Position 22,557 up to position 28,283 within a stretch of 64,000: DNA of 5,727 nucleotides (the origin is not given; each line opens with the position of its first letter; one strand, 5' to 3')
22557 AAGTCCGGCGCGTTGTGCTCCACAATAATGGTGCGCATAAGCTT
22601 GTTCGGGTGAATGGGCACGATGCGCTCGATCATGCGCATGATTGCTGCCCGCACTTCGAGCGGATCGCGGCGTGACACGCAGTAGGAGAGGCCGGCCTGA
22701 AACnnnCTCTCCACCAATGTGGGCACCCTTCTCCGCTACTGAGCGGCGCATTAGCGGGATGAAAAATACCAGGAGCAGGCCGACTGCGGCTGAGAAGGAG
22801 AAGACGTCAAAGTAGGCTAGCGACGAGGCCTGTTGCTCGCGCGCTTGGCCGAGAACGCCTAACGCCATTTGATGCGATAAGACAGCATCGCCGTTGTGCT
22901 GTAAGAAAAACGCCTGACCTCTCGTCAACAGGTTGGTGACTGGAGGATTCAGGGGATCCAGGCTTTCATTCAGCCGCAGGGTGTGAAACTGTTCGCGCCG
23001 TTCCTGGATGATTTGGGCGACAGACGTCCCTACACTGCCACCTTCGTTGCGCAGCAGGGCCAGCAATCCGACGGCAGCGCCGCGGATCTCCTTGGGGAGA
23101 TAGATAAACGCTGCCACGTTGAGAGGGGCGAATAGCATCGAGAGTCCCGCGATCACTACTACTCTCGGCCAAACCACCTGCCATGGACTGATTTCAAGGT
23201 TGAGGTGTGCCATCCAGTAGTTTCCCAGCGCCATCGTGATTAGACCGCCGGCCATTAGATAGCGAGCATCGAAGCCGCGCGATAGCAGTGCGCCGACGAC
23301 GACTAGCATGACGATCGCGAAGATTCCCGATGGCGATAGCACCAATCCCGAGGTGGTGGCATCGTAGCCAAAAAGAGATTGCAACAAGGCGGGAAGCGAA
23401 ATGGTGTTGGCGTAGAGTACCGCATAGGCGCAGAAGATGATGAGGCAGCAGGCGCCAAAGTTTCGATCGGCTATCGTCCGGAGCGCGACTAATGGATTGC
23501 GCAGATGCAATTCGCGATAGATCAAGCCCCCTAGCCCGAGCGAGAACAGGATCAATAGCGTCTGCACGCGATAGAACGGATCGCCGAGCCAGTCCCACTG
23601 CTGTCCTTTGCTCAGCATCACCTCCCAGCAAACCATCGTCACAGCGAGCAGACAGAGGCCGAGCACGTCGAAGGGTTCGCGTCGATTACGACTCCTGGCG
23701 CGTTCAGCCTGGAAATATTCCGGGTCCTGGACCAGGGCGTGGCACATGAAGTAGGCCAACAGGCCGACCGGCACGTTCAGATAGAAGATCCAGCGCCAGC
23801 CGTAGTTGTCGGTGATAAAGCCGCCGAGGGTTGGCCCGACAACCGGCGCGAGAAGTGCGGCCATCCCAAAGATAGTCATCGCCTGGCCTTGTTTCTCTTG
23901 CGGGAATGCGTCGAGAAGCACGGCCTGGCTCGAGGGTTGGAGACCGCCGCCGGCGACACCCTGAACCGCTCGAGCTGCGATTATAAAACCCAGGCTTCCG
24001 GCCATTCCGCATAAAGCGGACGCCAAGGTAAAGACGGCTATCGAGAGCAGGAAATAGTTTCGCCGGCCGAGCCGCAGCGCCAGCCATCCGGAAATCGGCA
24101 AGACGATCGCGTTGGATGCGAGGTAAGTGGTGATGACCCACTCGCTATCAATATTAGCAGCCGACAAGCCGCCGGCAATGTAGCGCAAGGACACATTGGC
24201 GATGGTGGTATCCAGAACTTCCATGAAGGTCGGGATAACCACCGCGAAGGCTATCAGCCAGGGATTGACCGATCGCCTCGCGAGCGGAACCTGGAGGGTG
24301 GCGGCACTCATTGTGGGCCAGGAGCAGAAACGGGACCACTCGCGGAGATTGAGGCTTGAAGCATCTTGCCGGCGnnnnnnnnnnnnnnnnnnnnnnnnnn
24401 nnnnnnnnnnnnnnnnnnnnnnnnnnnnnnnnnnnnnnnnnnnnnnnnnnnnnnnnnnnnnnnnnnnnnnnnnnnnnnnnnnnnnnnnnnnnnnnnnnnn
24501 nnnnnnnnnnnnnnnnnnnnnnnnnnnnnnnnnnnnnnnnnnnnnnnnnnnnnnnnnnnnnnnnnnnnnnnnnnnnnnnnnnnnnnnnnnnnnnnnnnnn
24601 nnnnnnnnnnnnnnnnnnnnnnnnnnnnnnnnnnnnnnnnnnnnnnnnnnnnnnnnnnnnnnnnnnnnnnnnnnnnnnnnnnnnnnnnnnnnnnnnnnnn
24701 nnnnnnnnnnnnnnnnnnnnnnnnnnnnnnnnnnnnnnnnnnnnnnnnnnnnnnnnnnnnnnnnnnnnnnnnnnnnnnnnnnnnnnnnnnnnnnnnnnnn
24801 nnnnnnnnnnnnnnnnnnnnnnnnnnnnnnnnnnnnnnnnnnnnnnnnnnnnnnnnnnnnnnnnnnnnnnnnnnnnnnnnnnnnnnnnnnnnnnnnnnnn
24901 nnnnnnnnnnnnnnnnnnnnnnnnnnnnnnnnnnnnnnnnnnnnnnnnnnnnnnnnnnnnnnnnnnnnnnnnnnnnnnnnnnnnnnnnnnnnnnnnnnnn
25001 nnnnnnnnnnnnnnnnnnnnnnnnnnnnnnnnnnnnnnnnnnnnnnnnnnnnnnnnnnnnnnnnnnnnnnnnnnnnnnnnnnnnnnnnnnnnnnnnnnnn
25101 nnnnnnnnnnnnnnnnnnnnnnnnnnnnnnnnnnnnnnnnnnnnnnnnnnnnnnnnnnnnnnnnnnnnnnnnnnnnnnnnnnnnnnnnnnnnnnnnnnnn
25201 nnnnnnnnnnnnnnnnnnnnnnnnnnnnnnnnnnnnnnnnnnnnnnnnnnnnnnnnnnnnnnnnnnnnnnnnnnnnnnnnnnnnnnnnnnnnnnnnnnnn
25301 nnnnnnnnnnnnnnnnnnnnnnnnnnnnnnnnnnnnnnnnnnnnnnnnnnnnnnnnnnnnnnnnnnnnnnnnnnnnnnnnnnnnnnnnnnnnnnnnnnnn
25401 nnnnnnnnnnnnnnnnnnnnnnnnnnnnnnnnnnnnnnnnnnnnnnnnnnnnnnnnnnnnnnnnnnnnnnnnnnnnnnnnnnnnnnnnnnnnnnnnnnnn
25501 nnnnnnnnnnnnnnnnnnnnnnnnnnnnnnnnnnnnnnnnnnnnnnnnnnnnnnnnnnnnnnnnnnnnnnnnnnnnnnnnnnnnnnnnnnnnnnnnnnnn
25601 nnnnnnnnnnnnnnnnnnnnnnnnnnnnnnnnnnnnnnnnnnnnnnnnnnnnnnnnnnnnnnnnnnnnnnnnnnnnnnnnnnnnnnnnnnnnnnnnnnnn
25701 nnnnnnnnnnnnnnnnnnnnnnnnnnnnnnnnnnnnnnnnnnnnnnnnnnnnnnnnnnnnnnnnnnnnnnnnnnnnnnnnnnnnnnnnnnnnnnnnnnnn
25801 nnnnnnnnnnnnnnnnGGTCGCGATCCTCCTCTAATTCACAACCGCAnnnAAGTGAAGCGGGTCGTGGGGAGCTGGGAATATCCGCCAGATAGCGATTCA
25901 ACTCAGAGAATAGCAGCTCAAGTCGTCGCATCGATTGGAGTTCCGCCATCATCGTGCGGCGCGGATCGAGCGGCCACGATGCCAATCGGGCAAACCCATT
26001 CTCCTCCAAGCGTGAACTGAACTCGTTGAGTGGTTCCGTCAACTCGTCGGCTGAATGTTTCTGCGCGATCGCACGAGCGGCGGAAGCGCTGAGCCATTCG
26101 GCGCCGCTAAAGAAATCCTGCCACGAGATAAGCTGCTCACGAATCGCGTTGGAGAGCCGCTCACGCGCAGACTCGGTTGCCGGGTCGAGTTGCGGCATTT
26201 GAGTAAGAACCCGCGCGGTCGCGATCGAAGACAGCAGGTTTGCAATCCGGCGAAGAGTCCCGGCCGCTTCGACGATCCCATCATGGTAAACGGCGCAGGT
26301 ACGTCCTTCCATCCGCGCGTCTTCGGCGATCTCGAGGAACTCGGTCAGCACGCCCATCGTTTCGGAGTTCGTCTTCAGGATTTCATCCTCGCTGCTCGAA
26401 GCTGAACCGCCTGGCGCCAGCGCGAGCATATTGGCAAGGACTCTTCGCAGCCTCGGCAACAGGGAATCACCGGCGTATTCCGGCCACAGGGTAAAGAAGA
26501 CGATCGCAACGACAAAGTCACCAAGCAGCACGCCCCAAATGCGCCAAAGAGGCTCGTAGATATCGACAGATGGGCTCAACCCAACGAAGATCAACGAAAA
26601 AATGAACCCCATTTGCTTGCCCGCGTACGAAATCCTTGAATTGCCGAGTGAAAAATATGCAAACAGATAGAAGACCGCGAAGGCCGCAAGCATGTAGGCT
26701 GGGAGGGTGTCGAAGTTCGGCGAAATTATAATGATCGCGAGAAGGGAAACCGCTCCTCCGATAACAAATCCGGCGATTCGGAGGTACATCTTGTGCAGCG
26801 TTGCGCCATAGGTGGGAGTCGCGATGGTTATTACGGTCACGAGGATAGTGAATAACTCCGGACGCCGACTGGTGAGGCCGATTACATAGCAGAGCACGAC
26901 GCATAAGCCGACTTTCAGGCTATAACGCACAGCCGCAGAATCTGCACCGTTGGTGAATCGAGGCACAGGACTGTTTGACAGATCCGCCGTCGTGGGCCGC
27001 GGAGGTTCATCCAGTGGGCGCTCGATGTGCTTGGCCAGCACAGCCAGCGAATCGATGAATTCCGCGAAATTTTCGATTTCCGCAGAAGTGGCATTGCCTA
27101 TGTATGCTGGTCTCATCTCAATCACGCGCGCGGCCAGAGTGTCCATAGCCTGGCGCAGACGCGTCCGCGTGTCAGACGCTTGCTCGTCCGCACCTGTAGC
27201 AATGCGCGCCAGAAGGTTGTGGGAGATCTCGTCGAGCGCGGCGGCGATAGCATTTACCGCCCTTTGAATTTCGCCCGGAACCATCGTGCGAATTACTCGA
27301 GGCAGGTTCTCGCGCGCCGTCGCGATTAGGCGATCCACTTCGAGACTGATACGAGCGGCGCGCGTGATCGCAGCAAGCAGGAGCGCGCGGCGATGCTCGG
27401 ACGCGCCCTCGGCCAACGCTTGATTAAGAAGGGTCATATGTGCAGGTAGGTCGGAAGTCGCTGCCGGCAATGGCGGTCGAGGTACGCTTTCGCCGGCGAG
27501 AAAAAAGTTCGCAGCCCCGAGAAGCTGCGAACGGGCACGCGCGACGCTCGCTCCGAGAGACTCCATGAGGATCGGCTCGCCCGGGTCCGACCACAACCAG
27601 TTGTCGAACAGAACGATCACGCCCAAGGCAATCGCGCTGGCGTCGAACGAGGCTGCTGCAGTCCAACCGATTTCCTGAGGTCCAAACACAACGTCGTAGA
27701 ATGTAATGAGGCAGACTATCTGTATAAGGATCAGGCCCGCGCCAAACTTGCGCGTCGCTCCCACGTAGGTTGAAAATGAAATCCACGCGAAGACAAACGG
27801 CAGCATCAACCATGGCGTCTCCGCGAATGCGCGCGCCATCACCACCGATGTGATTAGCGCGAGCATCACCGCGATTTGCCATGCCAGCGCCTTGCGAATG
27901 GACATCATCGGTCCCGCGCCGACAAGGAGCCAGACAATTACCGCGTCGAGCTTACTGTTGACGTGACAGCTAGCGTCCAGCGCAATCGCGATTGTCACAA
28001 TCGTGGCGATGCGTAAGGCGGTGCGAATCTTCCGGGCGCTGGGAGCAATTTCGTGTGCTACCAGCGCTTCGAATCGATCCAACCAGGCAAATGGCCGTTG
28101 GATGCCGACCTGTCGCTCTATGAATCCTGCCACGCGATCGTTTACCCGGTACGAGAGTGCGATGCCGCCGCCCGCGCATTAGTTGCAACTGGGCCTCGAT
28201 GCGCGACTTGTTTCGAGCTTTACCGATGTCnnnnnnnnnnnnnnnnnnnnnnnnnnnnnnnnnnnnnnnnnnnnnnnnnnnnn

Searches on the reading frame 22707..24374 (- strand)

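Call 22: search_protein_families(library=pfam, proteins=[window:22707-24374:-], max_evalue=0.001)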
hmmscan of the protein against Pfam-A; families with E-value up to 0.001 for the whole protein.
window:22707-24374:- (556 aa): 4 families
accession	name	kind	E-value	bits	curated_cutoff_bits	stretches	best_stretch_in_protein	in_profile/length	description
PF07690.21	MFS_1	-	2.2e-51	175.2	33.4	1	49-449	5-346/347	Major Facilitator Superfamily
PF00083.30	Sugar_tr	-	7e-09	35.5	22.3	1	73-228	44-205/452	Sugar (and other) transporter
PF06609.19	TRI12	-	1.6e-07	30.7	23.2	1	80-289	83-289/599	Fungal trichothecene efflux pump (TRI12)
PF05977.19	MFS_3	-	0.00056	18.9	27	0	95-202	65-177/524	Transmembrane secretion effector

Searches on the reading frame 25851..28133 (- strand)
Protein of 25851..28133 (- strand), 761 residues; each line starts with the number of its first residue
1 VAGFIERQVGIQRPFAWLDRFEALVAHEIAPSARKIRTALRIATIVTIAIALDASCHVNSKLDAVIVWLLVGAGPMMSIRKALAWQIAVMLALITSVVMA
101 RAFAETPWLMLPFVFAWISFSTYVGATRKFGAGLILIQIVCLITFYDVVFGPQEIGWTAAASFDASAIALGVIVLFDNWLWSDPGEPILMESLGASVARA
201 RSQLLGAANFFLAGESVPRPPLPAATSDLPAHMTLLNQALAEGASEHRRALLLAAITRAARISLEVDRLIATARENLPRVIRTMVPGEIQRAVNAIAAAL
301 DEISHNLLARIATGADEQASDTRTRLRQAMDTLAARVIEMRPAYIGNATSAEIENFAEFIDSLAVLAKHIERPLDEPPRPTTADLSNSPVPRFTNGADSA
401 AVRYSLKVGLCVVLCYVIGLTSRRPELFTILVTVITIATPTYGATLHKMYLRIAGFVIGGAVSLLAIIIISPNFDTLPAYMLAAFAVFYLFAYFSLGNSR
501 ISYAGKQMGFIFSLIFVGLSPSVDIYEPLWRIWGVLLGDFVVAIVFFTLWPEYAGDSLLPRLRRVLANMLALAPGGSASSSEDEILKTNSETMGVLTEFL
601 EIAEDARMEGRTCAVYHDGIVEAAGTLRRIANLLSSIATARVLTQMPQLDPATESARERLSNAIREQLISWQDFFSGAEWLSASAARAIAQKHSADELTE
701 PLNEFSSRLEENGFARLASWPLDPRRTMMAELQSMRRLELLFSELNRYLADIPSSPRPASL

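Call 22: search_protein_families(library=pfam, proteins=[window:25851-28133:-], max_evalue=0.001)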
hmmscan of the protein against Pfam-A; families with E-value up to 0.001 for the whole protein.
window:25851-28133:- (761 aa): 3 families
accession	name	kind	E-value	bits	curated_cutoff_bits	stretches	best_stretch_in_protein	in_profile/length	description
PF13515.12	FUSC_2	-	1.5e-08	35.3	25.6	1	414-545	1-126/126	Fusaric acid resistance protein-like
PF04632.18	FUSC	-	1.6e-08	34.1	30.9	1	402-718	2-296/660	Fusaric acid resistance protein family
PF11744.14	ALMT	-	0.00065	19.2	20.6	1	398-564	7-183/471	Aluminium activated malate transporter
